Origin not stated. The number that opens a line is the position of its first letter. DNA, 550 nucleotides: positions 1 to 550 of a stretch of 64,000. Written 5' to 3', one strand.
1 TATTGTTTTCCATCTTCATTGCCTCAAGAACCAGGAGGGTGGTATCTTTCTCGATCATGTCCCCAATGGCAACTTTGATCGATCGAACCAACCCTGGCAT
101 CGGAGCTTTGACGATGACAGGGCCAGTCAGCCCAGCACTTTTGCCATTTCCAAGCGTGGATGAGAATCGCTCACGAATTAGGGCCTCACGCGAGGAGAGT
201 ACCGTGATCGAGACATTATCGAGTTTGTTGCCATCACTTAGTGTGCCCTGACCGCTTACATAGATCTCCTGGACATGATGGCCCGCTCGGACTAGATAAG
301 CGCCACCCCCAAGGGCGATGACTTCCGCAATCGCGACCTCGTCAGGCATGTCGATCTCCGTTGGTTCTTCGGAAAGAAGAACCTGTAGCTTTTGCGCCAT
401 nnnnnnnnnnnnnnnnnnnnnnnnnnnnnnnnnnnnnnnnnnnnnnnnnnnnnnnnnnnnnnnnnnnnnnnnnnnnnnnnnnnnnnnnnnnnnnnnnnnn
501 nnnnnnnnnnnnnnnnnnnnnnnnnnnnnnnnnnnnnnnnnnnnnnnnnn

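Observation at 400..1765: Cyc2-like fused monoheme cytochrome-porin, translationally coupled to a biotinyl-domain protein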

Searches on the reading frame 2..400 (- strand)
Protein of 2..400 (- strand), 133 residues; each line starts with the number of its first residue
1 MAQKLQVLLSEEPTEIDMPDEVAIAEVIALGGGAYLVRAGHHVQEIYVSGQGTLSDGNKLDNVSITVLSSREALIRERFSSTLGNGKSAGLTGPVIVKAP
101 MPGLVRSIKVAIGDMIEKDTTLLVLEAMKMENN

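Call 6: search_protein_families(library=pfam, proteins=[window:2-400:-], max_evalue=1)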
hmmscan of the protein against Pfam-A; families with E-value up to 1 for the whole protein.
window:2-400:- (133 aa): 3 families
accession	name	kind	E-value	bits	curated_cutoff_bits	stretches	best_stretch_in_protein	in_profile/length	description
PF00364.28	Biotin_lipoyl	-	2.1e-07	31.1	22.1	1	97-132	3-43/73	Biotin-requiring enzyme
PF13533.13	Biotin_lipoyl_2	-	0.019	15.2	29.8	1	95-126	1-32/32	Biotin-lipoyl like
PF13382.11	Adenine_deam_C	-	0.067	13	27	1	22-63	79-119/169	Adenine deaminase C-terminal domain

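Call 7: search_protein_families(library=ncbifam, proteins=[window:2-400:-], max_evalue=1)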
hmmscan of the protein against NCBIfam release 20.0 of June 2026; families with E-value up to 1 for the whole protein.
window:2-400:- (133 aa): 14 families
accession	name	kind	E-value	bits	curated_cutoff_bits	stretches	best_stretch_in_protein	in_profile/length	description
NF005117.0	PRK06549.1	equivalog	6.7e-10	39.7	159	1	92-133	59-100/130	acetyl-CoA carboxylase biotin carboxyl carrier protein subunit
NF047903.1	MmDecMmdC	equivalog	3.7e-09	37.1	200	1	93-132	62-101/132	methylmalonyl-CoA decarboxylase subunit gamma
NF004173.0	PRK05641.1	equivalog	8e-09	36.2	199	1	88-133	78-123/153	putative acetyl-CoA carboxylase biotin carboxyl carrier protein subunit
NF006761.0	PRK09282.1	domain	1.6e-08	33.5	402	1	62-133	490-560/591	pyruvate carboxylase subunit B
NF009554.0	PRK12999.1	equivalog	8.5e-07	27.1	965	1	81-132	1064-1115/1147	pyruvate carboxylase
TIGR01235.1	pyruv_carbox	equivalog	1e-06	26.5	1114.45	1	86-131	1066-1111/1143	pyruvate carboxylase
NF010643.0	PRK14040.1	subfamily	2e-06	26.6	892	1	30-132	477-564/595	oxaloacetate decarboxylase subunit alpha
TIGR01108.1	oadA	equivalog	3.4e-06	25.8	756.5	1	61-132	484-555/582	sodium-extruding oxaloacetate decarboxylase subunit alpha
NF006079.0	PRK08225.1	equivalog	1e-05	25.5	95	1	97-131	4-38/70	acetyl-CoA carboxylase biotin carboxyl carrier protein subunit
NF004547.1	PRK05889.1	equivalog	0.00024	21.2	75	1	97-131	5-39/71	biotin/lipoyl-binding carrier protein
NF010645.0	PRK14042.1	equivalog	0.00081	18.2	1182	1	91-132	522-563/596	pyruvate carboxylase subunit B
TIGR02712.1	urea_carbox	equivalog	0.0019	16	1303.85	1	93-132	1131-1170/1201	urea carboxylase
NF045680.1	DiMtlExpIhpB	equivalog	0.0039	16.2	450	1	95-127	99-131/326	divalent metal ion exporter adaptor subunit IhpB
TIGR01348.1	PDHac_trf_long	equivalog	0.061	11.8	552.1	1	97-127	200-230/587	dihydrolipoyllysine-residue acetyltransferase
